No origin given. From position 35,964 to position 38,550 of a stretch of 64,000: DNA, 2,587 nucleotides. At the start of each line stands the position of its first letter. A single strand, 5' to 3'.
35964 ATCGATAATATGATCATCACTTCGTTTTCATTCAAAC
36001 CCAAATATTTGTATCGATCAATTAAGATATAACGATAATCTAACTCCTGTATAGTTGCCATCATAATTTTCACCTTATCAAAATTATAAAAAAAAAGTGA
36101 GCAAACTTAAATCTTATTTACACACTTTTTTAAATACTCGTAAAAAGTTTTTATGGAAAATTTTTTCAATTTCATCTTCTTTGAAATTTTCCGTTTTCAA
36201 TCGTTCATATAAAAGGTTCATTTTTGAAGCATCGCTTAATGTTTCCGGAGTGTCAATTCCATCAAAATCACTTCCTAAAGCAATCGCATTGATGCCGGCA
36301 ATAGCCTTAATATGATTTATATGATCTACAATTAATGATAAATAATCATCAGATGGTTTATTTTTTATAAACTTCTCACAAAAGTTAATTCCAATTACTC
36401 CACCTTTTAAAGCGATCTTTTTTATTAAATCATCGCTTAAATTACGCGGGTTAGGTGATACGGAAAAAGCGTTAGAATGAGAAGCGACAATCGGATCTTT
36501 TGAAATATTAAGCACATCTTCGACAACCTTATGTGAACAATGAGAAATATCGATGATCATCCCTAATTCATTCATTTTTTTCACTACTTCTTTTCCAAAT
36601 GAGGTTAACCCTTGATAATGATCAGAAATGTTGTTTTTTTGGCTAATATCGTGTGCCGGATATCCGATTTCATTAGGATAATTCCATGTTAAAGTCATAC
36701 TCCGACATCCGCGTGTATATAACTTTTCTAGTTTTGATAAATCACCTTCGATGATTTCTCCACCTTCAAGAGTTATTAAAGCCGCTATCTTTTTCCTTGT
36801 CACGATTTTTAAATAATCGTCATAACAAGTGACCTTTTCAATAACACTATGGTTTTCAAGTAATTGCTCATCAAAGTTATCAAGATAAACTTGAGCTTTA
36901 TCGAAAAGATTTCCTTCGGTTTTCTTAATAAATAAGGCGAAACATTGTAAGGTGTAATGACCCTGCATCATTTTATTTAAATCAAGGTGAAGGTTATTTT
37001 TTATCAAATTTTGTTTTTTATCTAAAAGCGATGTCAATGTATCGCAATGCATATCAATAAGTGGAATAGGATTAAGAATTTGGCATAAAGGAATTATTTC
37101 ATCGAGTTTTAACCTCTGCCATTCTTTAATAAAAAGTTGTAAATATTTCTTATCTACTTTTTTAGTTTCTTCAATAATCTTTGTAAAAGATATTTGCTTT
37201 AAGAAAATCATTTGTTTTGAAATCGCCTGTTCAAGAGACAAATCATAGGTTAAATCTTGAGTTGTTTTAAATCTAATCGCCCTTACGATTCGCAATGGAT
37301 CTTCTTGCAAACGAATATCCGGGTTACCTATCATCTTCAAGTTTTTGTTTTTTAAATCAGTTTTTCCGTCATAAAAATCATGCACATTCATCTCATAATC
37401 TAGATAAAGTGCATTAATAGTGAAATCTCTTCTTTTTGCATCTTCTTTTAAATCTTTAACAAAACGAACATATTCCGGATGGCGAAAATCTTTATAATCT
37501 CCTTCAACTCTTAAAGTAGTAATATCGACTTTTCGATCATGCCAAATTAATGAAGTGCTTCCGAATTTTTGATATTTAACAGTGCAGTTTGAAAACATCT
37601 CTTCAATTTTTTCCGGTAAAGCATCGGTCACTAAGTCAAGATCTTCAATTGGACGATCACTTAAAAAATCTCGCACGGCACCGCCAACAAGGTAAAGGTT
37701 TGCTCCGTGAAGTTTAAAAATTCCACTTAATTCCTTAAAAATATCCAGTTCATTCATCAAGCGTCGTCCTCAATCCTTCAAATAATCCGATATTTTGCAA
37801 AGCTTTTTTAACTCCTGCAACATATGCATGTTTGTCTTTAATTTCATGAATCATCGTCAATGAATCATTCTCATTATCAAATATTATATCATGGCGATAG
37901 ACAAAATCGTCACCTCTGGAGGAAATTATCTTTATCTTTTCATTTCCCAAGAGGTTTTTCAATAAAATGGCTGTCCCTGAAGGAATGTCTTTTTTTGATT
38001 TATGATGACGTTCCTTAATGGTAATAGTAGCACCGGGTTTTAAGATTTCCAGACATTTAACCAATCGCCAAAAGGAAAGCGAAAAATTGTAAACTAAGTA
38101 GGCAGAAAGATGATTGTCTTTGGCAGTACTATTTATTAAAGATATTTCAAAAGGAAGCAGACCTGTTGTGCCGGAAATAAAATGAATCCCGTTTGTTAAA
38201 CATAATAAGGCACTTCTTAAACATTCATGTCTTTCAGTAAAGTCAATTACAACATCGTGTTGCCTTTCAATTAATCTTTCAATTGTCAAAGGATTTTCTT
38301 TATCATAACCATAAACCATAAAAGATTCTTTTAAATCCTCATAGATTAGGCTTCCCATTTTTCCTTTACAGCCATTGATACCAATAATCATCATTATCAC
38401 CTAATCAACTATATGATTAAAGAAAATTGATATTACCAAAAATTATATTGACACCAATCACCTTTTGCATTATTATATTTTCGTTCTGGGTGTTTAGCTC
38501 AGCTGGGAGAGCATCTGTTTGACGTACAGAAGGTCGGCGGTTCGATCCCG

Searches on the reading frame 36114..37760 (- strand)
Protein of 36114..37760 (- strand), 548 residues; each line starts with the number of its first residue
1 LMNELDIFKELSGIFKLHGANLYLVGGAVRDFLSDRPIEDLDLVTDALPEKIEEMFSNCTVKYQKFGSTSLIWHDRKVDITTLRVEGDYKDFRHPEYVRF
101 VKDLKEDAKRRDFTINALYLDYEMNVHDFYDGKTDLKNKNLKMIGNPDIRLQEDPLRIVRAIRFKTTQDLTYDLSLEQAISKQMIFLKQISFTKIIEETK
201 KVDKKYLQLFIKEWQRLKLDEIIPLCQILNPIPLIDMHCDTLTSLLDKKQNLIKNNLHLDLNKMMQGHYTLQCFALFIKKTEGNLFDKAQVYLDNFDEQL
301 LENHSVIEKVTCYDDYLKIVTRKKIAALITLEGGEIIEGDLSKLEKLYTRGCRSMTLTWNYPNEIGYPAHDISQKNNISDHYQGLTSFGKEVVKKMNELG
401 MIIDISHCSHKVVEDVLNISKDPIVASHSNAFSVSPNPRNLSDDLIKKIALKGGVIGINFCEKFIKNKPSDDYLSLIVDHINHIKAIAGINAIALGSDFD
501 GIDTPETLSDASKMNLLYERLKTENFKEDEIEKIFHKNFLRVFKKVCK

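Call 60: search_protein_families(library=pfam, proteins=[window:36114-37760:-], max_evalue=0.00001)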
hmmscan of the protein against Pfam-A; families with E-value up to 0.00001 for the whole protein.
window:36114-37760:- (548 aa): 2 families
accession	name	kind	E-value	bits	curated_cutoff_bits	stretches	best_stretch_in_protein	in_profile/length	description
PF01244.27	Peptidase_M19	-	5.8e-96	321.8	26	1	230-545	4-319/319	Membrane dipeptidase (Peptidase family M19)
PF01743.26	PolyA_pol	-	6.7e-35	120.6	23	1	22-141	1-125/126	Poly A polymerase head domain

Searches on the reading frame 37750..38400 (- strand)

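Call 60: search_protein_families(library=pfam, proteins=[window:37750-38400:-], max_evalue=0.00001)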
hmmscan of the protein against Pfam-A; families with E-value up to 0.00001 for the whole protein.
window:37750-38400:- (216 aa): 2 families
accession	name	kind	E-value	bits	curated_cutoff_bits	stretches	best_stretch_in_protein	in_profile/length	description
PF05173.19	DapB_C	-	1.8e-17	64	27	1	118-204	14-107/121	Dihydrodipicolinate reductase, C-terminus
PF01113.26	DapB_N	-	1.8e-12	47.9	25.6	1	5-95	2-115/124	Dihydrodipicolinate reductase, N-terminus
